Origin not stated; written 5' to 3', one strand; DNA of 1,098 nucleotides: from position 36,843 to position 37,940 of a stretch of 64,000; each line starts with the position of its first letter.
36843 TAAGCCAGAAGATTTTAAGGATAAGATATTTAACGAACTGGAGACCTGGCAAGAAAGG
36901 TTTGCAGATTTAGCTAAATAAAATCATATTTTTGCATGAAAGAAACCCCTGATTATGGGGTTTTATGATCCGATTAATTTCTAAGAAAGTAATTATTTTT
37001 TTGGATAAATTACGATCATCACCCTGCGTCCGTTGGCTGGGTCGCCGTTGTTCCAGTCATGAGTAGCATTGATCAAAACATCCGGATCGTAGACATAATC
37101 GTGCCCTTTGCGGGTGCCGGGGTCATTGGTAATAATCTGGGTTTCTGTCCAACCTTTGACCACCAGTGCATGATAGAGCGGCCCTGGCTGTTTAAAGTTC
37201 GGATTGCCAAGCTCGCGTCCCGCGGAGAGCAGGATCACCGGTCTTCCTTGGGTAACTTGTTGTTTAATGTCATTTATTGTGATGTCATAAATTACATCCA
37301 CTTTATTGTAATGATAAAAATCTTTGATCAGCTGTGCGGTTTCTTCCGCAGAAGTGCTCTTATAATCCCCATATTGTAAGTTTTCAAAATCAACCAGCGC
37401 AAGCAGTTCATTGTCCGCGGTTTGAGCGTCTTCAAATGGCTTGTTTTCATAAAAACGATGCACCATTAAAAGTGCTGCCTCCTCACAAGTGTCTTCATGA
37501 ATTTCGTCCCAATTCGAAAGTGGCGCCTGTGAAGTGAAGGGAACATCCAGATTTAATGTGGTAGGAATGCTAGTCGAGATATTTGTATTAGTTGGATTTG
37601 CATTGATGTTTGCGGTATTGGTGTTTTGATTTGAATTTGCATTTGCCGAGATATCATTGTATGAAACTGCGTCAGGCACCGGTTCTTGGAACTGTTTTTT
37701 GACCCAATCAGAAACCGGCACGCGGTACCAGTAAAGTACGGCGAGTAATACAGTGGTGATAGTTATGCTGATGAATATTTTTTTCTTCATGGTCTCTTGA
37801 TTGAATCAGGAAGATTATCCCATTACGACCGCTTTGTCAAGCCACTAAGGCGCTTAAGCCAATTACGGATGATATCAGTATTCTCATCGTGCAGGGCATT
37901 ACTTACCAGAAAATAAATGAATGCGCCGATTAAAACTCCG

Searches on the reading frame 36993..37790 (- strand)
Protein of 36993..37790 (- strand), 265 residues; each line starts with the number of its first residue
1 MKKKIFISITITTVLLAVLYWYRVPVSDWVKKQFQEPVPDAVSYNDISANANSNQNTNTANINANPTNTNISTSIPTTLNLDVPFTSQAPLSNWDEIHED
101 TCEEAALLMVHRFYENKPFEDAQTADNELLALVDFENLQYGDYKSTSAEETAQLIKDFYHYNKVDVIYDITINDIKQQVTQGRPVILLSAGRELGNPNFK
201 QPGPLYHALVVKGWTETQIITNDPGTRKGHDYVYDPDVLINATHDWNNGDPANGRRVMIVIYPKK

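Call 29: search_protein_families(library=pfam, proteins=[window:36993-37790:-], max_evalue=0.0001)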
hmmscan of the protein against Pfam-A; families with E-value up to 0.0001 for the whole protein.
window:36993-37790:- (265 aa): 1 family
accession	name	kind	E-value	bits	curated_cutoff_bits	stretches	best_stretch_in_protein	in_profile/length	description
PF13529.12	Peptidase_C39_2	-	2.6e-12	48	24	1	81-224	1-142/143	Peptidase_C39 like family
